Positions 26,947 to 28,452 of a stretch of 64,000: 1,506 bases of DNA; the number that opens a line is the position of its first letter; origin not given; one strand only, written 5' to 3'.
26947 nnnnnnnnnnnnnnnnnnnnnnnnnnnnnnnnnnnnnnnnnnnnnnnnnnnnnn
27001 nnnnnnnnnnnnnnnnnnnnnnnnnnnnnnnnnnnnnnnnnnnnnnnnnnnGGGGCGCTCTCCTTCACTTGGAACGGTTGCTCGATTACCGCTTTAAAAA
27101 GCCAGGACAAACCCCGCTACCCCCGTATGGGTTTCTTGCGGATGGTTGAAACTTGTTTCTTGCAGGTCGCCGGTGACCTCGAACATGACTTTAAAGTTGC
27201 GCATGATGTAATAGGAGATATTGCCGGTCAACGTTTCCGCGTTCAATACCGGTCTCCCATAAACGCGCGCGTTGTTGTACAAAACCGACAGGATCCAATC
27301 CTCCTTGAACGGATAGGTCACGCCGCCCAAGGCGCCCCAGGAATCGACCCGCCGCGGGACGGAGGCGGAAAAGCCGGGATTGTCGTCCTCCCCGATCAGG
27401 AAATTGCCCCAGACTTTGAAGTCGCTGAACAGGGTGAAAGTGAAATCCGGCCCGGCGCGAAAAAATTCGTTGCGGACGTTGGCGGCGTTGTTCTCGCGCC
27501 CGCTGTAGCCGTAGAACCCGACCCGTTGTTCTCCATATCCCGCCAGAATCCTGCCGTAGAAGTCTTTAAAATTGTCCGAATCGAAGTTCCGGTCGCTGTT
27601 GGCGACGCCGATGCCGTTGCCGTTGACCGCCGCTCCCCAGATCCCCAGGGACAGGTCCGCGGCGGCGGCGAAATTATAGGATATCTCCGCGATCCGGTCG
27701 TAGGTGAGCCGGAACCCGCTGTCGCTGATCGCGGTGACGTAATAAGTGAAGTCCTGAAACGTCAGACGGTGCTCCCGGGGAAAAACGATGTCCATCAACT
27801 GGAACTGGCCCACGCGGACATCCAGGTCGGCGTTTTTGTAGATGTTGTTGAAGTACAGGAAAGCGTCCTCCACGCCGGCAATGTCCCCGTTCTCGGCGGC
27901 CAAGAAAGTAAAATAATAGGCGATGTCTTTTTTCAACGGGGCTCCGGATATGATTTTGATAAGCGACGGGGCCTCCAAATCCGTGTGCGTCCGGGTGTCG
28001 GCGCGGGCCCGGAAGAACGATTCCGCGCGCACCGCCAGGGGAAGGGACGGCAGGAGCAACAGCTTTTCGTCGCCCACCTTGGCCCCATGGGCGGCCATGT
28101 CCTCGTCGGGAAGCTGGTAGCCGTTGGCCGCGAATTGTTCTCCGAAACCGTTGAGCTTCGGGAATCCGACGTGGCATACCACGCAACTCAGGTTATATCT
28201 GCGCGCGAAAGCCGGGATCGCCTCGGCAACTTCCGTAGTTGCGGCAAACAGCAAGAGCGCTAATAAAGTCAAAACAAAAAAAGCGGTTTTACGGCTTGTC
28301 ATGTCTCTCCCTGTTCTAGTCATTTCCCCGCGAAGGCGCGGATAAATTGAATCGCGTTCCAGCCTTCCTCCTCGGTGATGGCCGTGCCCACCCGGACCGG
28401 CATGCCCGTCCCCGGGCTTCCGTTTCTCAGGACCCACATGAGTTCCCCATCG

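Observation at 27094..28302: Cyc2-like protein: single heme motif at the mature N-terminus followed by a ~360-aa beta-barrel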

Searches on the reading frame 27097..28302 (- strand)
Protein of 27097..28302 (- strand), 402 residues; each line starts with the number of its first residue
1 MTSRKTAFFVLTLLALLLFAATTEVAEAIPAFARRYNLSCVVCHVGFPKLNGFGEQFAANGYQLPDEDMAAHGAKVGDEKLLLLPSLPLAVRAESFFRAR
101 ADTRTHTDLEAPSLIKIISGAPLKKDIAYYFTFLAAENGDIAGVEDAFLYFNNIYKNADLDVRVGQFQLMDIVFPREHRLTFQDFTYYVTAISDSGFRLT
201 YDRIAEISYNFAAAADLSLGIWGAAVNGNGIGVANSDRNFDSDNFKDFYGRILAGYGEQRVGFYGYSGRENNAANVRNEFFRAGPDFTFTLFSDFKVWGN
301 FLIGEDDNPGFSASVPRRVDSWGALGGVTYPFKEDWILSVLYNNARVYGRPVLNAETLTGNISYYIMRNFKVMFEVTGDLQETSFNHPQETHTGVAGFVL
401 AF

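Call 4: search_protein_families(library=pfam, proteins=[window:27097-28302:-], max_evalue=0.1)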
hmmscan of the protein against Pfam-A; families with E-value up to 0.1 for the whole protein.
window:27097-28302:- (402 aa): 0 families

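Call 5: search_protein_families(library=ncbifam, proteins=[window:27097-28302:-], max_evalue=1)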
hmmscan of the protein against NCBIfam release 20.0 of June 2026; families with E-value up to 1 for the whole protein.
window:27097-28302:- (402 aa): 0 families

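Call 6: find_homologous_proteins(query=window:27097-28302:-, max_evalue=0.001)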
Query window:27097-28302:- (402 aa): 323 proteins with E <= 0.001 among 8000 candidates; the best 120 are listed.
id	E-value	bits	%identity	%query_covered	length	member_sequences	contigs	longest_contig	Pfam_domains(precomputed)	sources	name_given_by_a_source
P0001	4.6e-270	914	100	100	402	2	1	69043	-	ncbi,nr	ncbi:MAG: hypothetical protein HY579_07620 [Nitrospinae bacterium]|nr:hypothetical protein [Nitrospi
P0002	2.1e-229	780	84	100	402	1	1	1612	-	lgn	-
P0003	1.4e-172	593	68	94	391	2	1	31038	-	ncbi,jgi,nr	ncbi:MAG: hypothetical protein COV67_13410 [Nitrospinae bacterium CG11_big_fil_rev_8_21_14_0_20_56_8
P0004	1.1e-170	587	65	98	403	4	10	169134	-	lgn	-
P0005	1.8e-162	560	61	99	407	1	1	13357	-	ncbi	-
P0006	4.5e-161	555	61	100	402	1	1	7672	-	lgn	-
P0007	5.5e-160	551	59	100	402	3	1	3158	-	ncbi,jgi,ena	jgi:hypothetical protein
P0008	6.9e-160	551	61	100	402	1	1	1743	-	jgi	jgi:hypothetical protein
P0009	1.0e-159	550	60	100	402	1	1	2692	-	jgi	jgi:hypothetical protein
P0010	1.8e-159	550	59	95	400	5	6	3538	-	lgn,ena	-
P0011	2.0e-157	543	59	98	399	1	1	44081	-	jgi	jgi:hypothetical protein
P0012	5.3e-157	542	61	99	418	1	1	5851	-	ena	-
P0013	5.9e-157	541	60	99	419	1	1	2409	-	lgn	-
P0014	1.6e-156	540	59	98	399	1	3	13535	-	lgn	-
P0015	1.7e-156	540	59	100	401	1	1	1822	-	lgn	-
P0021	7.4e-155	534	60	96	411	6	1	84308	-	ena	-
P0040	2.8e-148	513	57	98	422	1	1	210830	-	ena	-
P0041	7.0e-148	511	58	98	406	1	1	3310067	-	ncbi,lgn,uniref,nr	ncbi:MAG: hypothetical protein G3M78_00480 [Candidatus Nitrohelix vancouverensis]|uniref:Uncharacter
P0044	8.9e-147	508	58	94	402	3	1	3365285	-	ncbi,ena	-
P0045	4.1e-144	499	54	100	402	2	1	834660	-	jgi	jgi:hypothetical protein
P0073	2.8e-77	279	41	93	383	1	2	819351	-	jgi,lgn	jgi:hypothetical protein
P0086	6.9e-64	235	38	100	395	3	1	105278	-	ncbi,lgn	-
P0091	2.8e-63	233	39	97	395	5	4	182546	-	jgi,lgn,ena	jgi:hypothetical protein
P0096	3.6e-62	229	36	99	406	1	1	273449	-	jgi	jgi:hypothetical protein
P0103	2.7e-61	226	37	89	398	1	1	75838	-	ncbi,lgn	-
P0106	1.3e-60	224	37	88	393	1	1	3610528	-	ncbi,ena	-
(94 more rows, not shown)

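Call 21: find_related_loci(query=A1, collection=genome_contigs, flank=8000)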
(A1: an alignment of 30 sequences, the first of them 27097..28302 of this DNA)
Query A1 (402 aa) in genome_contigs; peptide patterns used: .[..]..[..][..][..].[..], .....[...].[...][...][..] (x = any residue, [..] = any of these).
600 stretches matched a pattern (row limit reached: there are more); 566 encode a relative of the query (tblastn E <= 1e-3); the best 80 are kept; 80 distinct loci.
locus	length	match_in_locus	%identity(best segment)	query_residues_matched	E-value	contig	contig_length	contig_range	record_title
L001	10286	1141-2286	60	21-402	1e-153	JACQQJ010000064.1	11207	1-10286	MAG: Nitrospinota bacterium isolate NC_groundwater_1330_Ag_S-0.2um_39_55 S_p2_S4_coassembly_k141_1193181, whole genome s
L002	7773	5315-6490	60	11-402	2e-150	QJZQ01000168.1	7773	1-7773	MAG: Nitrospirae bacterium isolate SZUA-350 scaffold_38782, whole genome shotgun sequence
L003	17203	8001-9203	52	2-402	1e-144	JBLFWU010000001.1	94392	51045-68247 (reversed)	MAG: Nitrospinales bacterium isolate 3300053785_124 Ga0535658_0000168, whole genome shotgun sequence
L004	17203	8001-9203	51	1-402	3e-133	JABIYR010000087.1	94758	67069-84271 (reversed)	MAG: Nitrospina sp. isolate SI073_bin146 k141_515445, whole genome shotgun sequence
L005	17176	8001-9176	52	13-402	1e-126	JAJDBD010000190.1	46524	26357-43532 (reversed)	MAG: Nitrospinaceae bacterium isolate OFTM44 OFTM44_189, whole genome shotgun sequence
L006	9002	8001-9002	57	1-334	2e-121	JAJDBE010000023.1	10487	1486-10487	MAG: Nitrospinaceae bacterium isolate OFTM6 OFTM6_22, whole genome shotgun sequence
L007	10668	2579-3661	51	2-363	1e-127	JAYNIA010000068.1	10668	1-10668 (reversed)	MAG: Nitrospinota bacterium isolate 139544_COM_vamb_bins.tsv.103 NODE_7552_length_10668_cov_8.892867, whole genome shotg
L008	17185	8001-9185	58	9-402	2e-157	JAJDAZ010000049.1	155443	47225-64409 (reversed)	MAG: Nitrospinaceae bacterium isolate OFTM191 OFTM191_48, whole genome shotgun sequence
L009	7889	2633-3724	40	11-379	8e-80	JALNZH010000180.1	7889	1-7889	MAG: Bacteroidetes bacterium isolate SO_2017_GW3 bin 7 scaffold_4490_c1_OW296A_2017, whole genome shotgun sequence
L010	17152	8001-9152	39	7-402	4e-79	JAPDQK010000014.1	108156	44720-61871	MAG: Candidatus Zhuqueibacter pondensis isolate JZ4_201709_bins_45 JZ-4_201709_bins_45_scaffold_14, whole genome shotgun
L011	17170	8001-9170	38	1-402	3e-78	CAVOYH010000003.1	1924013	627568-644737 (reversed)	MAG: uncultured Bacteroidetes bacterium isolate MFD09964.bin.2.229 genome assembly, contig: contig_3754, whole genome sh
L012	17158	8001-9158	41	5-402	6e-78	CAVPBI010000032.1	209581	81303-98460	MAG: uncultured Ignavibacteria bacterium isolate MFD00032.bin.1.149 genome assembly, contig: contig_9234, whole genome s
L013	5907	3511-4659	39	9-402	5e-78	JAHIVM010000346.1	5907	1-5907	MAG: Candidatus Zixiibacteriota bacterium isolate MM_PC_MetaG.mb.8 MM_PC_MetaG.mb.8_k141_1203965, whole genome shotgun s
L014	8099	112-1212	38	5-380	5e-77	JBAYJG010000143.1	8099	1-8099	MAG: Bacteroidota bacterium isolate SO_2016_GW1_5 scaffold16740_OW334_2016, whole genome shotgun sequence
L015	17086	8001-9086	39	13-380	2e-76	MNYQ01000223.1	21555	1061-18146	MAG: Ignavibacteria bacterium CG2_30_36_16 cg2_3.0_scaffold_1885_c, whole genome shotgun sequence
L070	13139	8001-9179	37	4-402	7e-69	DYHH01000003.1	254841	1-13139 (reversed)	MAG TPA_asm: Melioribacter roseus isolate BE2012_2_34_37 Afr_mines_BE2012_17_length_254841_cov_15_737238, whole genome s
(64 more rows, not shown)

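Call 22: search_solved_structures(query=A1, max_evalue=10, show_alignments=3)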
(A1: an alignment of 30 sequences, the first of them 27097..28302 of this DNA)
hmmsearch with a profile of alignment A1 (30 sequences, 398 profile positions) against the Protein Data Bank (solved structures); distinct sequences matched with E-value up to 10: 1.
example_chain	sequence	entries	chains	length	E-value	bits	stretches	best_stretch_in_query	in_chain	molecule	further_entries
2b5x_A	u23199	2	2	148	0.69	12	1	30-58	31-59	YkuV protein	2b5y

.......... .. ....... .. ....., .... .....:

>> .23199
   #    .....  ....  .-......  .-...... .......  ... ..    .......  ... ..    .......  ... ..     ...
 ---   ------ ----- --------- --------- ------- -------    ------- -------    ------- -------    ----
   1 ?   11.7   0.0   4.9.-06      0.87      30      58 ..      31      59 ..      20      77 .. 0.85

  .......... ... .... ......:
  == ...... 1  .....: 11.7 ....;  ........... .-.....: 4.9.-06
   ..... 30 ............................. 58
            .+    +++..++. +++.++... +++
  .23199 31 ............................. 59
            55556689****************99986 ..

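Call 23: predict_structure(alignment_id=A1)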
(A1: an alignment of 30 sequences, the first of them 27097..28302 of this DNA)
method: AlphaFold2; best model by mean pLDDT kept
length: 402 residues; sequences in the alignment: 30
mean_pLDDT: 75.2   pTM: 0.72
mean pLDDT of the five models: 75.2, 73.9, 71.6, 70.4, 69.9
residues with pLDDT >= 90: 73; 70-90: 200; 50-70: 82; < 50: 47
segments of 3 or more residues with pLDDT < 50: 20-44, 69-86
pLDDT, mean of each block of 10 residues (from residue 1): 76 73 36 45 51 62 54 40 53 84 82 78 74 69 76 78 83 59 69 64 85 87 79 59 71 89 88 84 90 86 90 88 91 88 91 91 81 91 88 87 66
secondary structure, 60 per line:
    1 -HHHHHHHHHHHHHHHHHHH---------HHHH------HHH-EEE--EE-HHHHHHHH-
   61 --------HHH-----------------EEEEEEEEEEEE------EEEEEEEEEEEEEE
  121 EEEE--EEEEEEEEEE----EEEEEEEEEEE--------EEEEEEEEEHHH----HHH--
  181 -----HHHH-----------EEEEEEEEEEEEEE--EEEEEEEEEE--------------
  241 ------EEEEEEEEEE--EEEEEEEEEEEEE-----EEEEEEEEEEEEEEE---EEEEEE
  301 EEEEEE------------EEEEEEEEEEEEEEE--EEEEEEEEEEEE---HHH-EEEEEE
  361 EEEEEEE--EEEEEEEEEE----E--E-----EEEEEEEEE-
elements in order: H2-20 H30-33 E44-46 H52-59 E89-100 E107-124 E127-136 E141-151 E160-168 H186-189 E201-214 E217-226 E247-256 E259-271 E277-291 E295-306 E319-333 E336-347 E355-367 E370-379 E393-401

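Call 28: fold_search(model_id=the predicted structure, library=pdb)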
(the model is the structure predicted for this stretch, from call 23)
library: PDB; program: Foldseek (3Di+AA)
matches with E <= 10: 979; with E <= 0.001: 273
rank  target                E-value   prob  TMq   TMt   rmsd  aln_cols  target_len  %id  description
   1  6ehe                  3.1e-12  1.00  0.52  0.66   6.1       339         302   12  OmpTdeltaL8 (loop L8 deletion mutant of OmpT), an outer membrane protein of Vibrio cholerae (released 2018-04-25)
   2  5mdo_A                3.6e-12  1.00  0.52  0.59   6.4       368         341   13  Crystal structure of in vitro folded Chitoporin VhChip from Vibrio harveyi (crystal form I) (released 2017-12-20)
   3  8jto                  8.6e-12  1.00  0.48  0.55   6.6       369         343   14  Outer membrane porin of Burkholderia pseudomallei (BpsOmp38) in complex with ceftazidime (released 2024-06-26)
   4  7eqm_A                1.4e-11  1.00  0.51  0.60   6.6       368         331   12  Apo Truncated VhChiP (Delta 1-19) (released 2022-08-10)
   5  6ehb_B                1.5e-11  1.00  0.49  0.59   6.5       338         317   10  OmpU, an outer membrane protein, of Vibrio cholerae (released 2018-04-25)
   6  6ehf                  1.6e-11  1.00  0.52  0.64   7.1       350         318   13  OmpT (in-vitro folded), an outer membrane protein Vibrio cholerae (trimer form) (released 2018-04-25)
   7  6ehc_A                1.8e-11  1.00  0.50  0.64   6.8       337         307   12  OmpUdeltaN (N-terminus deletion mutant of OmpU), outer membrane protein of Vibrio cholerae (released 2018-04-25)
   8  5mdq_A                2.3e-11  1.00  0.52  0.58   8.3       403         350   13  Crystal structure of outer membrane expressed Chitoporin VhChip from Vibrio harveyi (released 2017-12-20)
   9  1e54_A                2.5e-11  1.00  0.55  0.65   5.8       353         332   10  Anion-selective porin from Comamonas acidovorans (released 2001-07-12)
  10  8wv0_A                3.5e-11  1.00  0.51  0.60   6.1       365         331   13  Outer membrane porin of Burkholderia pseudomallei (BpsOmp38) (released 2024-10-30)
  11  6ehb_C                4.4e-11  1.00  0.49  0.60   6.4       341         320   10  OmpU, an outer membrane protein, of Vibrio cholerae (released 2018-04-25)
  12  6ehb_A                7.5e-11  1.00  0.48  0.59   6.8       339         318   11  OmpU, an outer membrane protein, of Vibrio cholerae (released 2018-04-25)
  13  2fgq                  1.3e-10  1.00  0.58  0.70   5.3       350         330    9  High resolution X-ray structure of Omp32 in complex with malate (released 2006-01-31)
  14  8wv0_B                1.3e-10  1.00  0.51  0.61   6.1       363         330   12  Outer membrane porin of Burkholderia pseudomallei (BpsOmp38) (released 2024-10-30)
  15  6ehd                  1.4e-10  1.00  0.49  0.60   7.6       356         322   13  OmpT (in-vitro folded), an outer membrane protein of Vibrio cholerae (released 2018-04-25)
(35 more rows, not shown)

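Call 62: search_protein_families(library=pfam, proteins=[L070:6639-7982:+, L012:6685-7998:+, L003:9268-10065:+, L008:9253-9996:+, L002:3613-5082:+, L001:2305-3420:+, L001:125-973:+, L003:7437-7958:+, L005:6948-7856:+, L005:11191-12528:+], max_evalue=0.01)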
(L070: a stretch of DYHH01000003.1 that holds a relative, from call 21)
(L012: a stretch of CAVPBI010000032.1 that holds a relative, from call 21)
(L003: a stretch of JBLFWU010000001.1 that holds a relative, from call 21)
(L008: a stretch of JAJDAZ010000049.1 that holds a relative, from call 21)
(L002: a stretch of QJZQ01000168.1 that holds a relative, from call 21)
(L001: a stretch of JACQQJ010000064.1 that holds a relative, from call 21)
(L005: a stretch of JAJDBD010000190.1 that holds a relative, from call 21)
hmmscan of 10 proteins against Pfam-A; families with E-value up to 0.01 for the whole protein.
L070:6639-7982:+ (448 aa): 5 families
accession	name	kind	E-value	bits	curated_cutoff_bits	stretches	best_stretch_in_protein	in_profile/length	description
PF14522.11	Cytochrome_C7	-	3.1e-07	30.6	24.8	1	82-128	6-49/67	Cytochrome c7 and related cytochrome c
PF13435.11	Cytochrome_C554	-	4.2e-07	31.2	20.8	1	43-128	3-84/84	Cytochrome c554 and c-prime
PF14537.11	Cytochrom_c3_2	-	0.00015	22.6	25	0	171-221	23-71/79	Cytochrome c3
PF03264.19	Cytochrom_NNT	-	0.0002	21.6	24.1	1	169-222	31-80/174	NapC/NirT cytochrome c family, N-terminal region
PF22113.1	Mtrc-MtrF_II-IV_dom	-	0.0036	17.3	30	0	90-221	7-134/176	Outer membrane cytochrome MtrC/MtrF-like, domains II/IV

L012:6685-7998:+ (438 aa): 6 families
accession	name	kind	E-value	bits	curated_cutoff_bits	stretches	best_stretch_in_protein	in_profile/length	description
PF14522.11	Cytochrome_C7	-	4.9e-07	29.9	24.8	1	109-204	11-66/67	Cytochrome c7 and related cytochrome c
PF03264.19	Cytochrom_NNT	-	1.6e-06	28.4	24.1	1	159-233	31-102/174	NapC/NirT cytochrome c family, N-terminal region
PF13435.11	Cytochrome_C554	-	5.9e-06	27.6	20.8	1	35-119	4-84/84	Cytochrome c554 and c-prime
PF22113.1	Mtrc-MtrF_II-IV_dom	-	2.6e-05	24.2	30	1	81-206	7-129/176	Outer membrane cytochrome MtrC/MtrF-like, domains II/IV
PF14537.11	Cytochrom_c3_2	-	4.4e-05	24.3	25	0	162-206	24-66/79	Cytochrome c3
PF09699.15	Paired_CXXCH_1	-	0.0096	16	20.6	0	195-219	5-28/41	Doubled CXXCH motif (Paired_CXXCH_1)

L003:9268-10065:+ (266 aa): 2 families
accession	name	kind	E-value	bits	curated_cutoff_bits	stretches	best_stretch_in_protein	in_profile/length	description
PF06464.16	DMAP_binding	-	0.00071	20.8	27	1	233-266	8-41/111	DMAP1-binding Domain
PF20750.3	PAP_NTPase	-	0.0058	17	27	1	224-265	6-47/194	Poly(A) polymerase nucleotidyltransferase domain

L008:9253-9996:+ (248 aa): 0 families

L002:3613-5082:+ (490 aa): 3 families
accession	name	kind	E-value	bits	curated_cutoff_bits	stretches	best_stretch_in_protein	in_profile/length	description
PF00581.25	Rhodanese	-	2e-27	96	22.2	2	391-478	4-100/102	Rhodanese-like domain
PF00753.33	Lactamase_B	-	9.5e-13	49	22.7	1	31-208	2-196/196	Metallo-beta-lactamase superfamily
PF12706.13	Lactamase_B_2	-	0.0054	16.8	27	1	49-164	3-140/200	Beta-lactamase superfamily domain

L001:2305-3420:+ (372 aa): 2 families
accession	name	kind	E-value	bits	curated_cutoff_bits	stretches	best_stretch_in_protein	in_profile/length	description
PF19288.4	CofH_C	-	6.7e-20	71.6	27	1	254-369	3-120/125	CofH/MqnC C-terminal region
PF04055.27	Radical_SAM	-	5.4e-15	56.4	29.5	1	66-242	1-163/166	Radical SAM superfamily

L001:125-973:+ (283 aa): 1 family
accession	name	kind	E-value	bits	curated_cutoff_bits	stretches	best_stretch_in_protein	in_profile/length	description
PF01040.23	UbiA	-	5.6e-58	196.6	34.2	1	20-266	1-248/250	UbiA prenyltransferase family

L003:7437-7958:+ (174 aa): 0 families

L005:6948-7856:+ (303 aa): 2 families
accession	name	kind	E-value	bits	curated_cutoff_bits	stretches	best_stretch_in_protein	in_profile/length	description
PF11563.14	Protoglobin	-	6.5e-28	98.2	25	1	5-156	5-157/158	Protoglobin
PF06146.17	PsiE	-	1.5e-22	80.5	23.9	1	180-296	2-120/122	Phosphate-starvation-inducible E family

L005:11191-12528:+ (446 aa): 4 families
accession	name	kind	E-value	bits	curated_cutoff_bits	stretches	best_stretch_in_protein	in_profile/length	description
PF13435.11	Cytochrome_C554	-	3.8e-16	60.2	20.8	1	334-402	1-84/84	Cytochrome c554 and c-prime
PF14522.11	Cytochrome_C7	-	5.8e-05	23.3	24.8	2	367-427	14-66/67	Cytochrome c7 and related cytochrome c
PF22113.1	Mtrc-MtrF_II-IV_dom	-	0.0014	18.6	30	1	323-404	72-166/176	Outer membrane cytochrome MtrC/MtrF-like, domains II/IV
PF14537.11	Cytochrom_c3_2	-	0.0081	17.1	25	0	329-374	23-65/79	Cytochrome c3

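Call 81: find_encoding_contigs(protein=P0003, flank=7000, max_places=2)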
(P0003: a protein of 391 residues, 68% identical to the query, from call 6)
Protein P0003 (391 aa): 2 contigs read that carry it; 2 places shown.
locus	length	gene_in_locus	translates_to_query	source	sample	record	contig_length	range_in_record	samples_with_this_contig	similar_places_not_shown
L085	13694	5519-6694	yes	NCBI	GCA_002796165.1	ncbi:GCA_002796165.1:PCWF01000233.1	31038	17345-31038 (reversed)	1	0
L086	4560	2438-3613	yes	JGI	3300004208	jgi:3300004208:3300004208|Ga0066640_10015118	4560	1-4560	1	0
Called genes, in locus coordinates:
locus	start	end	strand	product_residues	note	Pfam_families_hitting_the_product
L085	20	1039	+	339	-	PF03102:NeuB, PF08666:SAF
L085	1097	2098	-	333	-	PF13593:SBF_like, PF01758:SBF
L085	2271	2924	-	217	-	PF03848:TehB, PF13489:Methyltransf_23, PF13847:Methyltransf_31, PF08241:Methyltransf_11, PF08242:Methyltransf_12 (weak), PF13649:Methyltransf_25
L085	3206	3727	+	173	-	PF07603:Lcl_C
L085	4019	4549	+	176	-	PF06884:DUF1264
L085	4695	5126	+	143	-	PF13442:Cytochrome_CBB3, PF00034:Cytochrom_C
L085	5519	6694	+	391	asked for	-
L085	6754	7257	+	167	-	PF13442:Cytochrome_CBB3, PF00034:Cytochrom_C (weak)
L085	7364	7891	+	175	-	PF00034:Cytochrom_C, PF13442:Cytochrome_CBB3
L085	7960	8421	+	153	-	PF00034:Cytochrom_C, PF13442:Cytochrome_CBB3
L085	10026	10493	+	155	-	PF00034:Cytochrom_C, PF13442:Cytochrome_CBB3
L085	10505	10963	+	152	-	PF00034:Cytochrom_C, PF13442:Cytochrome_CBB3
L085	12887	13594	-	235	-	PF13489:Methyltransf_23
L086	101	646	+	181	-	PF07603:Lcl_C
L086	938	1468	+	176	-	PF06884:DUF1264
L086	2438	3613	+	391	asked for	-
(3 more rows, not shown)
